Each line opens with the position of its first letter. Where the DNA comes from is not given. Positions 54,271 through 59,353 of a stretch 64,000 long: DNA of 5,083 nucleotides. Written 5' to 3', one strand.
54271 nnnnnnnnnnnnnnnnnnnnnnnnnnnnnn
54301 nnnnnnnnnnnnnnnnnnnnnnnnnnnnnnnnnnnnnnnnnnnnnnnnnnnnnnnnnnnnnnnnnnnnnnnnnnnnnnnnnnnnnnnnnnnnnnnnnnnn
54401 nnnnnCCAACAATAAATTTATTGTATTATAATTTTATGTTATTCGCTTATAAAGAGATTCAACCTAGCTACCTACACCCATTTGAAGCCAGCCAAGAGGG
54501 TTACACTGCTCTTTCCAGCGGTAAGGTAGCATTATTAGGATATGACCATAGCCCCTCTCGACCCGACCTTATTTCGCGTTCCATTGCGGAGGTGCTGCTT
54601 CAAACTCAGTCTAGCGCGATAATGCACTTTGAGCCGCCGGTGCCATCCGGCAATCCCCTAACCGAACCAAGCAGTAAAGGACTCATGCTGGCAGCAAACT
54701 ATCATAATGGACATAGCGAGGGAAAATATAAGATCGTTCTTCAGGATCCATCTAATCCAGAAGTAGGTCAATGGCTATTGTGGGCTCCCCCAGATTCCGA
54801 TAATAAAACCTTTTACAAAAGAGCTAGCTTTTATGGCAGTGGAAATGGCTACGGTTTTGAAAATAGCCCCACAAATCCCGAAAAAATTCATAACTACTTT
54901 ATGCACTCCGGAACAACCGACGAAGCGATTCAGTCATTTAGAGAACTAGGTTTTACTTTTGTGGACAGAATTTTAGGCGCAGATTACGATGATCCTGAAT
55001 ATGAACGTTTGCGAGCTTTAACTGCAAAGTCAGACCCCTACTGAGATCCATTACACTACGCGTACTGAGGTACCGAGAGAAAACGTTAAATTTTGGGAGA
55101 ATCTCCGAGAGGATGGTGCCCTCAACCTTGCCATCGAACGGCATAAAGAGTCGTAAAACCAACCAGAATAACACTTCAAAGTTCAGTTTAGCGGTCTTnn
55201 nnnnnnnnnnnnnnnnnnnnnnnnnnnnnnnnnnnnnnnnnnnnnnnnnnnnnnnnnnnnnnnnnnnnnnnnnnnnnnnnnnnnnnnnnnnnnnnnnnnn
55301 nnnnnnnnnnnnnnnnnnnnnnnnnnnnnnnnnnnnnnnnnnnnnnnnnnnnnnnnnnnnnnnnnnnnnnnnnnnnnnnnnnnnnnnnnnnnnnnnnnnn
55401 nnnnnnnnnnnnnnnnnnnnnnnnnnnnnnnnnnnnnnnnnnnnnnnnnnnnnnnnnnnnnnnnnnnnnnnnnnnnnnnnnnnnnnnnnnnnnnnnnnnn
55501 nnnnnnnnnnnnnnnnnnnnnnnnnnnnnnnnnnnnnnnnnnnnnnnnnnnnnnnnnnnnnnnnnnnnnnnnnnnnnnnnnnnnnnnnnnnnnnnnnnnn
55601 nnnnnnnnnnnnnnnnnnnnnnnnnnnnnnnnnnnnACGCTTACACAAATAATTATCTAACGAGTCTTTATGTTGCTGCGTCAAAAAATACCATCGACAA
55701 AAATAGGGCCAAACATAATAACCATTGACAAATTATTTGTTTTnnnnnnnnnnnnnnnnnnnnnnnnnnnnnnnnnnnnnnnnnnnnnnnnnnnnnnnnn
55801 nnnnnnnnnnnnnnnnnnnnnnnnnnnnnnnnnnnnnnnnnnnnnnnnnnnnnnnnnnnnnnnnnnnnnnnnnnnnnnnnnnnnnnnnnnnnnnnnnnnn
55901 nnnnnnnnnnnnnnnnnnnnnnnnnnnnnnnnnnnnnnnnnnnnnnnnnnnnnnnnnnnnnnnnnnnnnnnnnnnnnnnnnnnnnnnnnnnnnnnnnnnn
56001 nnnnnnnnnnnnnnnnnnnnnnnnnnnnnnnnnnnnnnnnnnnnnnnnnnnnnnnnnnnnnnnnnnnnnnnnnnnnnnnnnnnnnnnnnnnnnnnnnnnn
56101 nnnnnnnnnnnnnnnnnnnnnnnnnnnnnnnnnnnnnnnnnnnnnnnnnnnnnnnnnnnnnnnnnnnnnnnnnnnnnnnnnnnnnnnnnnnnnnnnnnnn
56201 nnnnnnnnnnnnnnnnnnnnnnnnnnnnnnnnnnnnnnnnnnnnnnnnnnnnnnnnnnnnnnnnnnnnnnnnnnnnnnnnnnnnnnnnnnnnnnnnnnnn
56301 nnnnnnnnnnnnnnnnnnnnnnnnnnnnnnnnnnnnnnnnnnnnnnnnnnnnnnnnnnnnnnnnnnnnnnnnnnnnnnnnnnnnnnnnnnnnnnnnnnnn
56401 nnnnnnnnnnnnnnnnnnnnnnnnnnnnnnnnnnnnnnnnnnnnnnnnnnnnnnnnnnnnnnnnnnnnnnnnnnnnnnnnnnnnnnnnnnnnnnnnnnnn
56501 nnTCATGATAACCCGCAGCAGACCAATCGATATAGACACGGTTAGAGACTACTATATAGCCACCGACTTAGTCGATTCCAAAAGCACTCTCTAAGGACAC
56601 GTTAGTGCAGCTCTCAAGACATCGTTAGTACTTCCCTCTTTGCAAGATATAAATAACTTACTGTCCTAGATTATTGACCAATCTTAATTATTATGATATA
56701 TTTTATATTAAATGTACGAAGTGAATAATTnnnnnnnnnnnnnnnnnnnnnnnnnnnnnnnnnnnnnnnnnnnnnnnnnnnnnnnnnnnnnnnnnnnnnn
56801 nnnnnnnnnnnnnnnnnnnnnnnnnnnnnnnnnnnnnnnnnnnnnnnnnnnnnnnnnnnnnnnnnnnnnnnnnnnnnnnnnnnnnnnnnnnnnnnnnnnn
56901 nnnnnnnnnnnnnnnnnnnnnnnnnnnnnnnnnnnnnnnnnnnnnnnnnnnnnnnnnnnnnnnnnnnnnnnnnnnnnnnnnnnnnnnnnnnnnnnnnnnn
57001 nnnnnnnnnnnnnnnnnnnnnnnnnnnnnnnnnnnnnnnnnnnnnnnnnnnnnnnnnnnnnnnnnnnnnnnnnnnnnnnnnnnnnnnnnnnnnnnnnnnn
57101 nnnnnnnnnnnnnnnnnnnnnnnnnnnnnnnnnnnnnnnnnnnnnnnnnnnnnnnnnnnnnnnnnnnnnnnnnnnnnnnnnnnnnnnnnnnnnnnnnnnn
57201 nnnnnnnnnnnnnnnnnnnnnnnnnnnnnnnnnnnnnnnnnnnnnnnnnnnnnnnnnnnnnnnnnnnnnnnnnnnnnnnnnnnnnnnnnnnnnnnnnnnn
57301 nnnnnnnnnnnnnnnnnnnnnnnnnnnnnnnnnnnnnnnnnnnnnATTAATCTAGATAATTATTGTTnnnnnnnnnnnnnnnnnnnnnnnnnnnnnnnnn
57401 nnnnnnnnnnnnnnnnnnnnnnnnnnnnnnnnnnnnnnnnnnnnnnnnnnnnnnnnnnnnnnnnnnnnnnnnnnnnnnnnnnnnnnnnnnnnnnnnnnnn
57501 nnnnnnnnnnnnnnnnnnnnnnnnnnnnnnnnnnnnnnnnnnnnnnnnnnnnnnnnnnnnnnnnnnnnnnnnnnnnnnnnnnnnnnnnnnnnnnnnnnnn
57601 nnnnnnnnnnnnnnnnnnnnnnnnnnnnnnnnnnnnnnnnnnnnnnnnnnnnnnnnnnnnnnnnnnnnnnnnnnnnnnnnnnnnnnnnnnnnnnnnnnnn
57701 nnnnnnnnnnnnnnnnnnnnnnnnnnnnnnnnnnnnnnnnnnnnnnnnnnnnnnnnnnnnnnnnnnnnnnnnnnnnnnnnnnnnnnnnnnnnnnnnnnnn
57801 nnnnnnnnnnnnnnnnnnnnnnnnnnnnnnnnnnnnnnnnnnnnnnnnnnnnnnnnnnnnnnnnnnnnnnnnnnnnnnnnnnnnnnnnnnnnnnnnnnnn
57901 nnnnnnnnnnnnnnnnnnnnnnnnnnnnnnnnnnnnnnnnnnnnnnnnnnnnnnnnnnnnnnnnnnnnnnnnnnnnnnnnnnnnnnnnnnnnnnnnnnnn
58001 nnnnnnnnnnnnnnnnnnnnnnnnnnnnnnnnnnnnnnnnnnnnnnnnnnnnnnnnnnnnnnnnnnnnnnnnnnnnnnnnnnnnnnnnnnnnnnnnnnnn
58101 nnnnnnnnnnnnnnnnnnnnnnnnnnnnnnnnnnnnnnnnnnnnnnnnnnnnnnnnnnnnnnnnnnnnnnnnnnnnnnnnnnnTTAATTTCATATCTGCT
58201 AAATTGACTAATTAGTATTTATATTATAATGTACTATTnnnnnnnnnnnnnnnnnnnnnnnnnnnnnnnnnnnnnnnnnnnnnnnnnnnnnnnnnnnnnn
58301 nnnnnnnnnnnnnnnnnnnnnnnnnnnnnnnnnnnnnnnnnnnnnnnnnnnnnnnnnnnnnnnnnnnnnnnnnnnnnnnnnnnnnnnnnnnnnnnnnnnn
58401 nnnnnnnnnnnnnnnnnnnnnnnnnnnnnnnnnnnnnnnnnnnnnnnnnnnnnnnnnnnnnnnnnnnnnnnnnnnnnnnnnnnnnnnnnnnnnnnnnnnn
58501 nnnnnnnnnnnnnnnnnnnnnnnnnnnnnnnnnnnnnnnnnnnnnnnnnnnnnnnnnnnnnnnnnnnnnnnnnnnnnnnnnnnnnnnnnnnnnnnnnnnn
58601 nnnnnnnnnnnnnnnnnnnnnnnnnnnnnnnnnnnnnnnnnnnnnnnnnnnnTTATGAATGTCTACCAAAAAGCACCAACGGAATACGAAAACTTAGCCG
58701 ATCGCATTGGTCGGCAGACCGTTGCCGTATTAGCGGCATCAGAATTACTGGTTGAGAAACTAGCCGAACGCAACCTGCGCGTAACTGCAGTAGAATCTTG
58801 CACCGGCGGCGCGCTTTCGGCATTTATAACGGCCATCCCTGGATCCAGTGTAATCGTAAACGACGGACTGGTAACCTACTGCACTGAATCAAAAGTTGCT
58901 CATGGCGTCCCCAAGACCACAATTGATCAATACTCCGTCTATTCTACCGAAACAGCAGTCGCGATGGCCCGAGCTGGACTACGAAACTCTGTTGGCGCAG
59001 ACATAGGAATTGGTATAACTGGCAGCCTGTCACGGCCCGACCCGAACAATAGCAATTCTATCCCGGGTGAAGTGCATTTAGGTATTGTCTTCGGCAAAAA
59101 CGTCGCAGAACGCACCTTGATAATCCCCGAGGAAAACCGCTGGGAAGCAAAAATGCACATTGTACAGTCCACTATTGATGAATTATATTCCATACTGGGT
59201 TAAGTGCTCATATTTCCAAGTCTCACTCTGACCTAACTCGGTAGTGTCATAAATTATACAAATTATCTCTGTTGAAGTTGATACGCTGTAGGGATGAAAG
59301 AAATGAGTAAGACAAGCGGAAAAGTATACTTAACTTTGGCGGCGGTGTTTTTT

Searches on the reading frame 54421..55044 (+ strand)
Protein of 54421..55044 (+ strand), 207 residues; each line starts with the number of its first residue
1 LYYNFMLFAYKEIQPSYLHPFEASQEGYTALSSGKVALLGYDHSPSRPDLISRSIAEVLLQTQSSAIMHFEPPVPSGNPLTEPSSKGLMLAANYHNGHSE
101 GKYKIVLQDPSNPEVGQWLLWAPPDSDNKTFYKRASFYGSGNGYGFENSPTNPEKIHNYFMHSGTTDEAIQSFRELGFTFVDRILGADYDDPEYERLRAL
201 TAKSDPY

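Call 8: search_protein_families(library=pfam, proteins=[window:54421-55044:+], max_evalue=0.01)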
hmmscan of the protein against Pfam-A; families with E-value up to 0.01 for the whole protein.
window:54421-55044:+ (207 aa): 0 families

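Call 24: search_protein_families(library=ncbifam, proteins=[window:54421-55044:+], max_evalue=0.01)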
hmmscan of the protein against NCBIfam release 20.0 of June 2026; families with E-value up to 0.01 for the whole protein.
window:54421-55044:+ (207 aa): 0 families

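Call 28: search_protein_families(library=phrogs, proteins=[window:54421-55044:+], max_evalue=0.1)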
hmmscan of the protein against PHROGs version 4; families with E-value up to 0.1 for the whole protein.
window:54421-55044:+ (207 aa): 0 families

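Call 107: list_cluster_members(proteins=[window:52510-52698:+, window:52498-52698:+, window:52534-52698:+, window:54421-55044:+, window:50970-51668:+, window:50669-50941:+])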
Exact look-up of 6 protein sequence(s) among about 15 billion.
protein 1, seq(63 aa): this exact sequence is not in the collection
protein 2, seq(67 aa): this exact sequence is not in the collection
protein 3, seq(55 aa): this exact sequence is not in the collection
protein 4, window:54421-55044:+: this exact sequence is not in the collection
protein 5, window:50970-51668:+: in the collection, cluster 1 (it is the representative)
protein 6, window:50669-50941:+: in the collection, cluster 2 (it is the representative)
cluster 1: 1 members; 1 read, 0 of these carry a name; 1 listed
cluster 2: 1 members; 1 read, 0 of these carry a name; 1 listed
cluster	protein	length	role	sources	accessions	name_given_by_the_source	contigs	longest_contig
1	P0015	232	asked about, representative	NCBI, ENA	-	-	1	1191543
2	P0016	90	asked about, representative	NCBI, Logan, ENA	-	-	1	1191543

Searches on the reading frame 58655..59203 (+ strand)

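Call 25: search_protein_families(library=pfam, proteins=[window:58655-59203:+], max_evalue=0.01)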
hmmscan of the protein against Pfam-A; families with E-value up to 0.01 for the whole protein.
window:58655-59203:+ (182 aa): 1 family
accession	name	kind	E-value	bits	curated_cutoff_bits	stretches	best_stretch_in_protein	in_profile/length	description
PF02464.23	CinA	-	1.6e-29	102.9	23.5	1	29-179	5-153/155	Competence-damaged protein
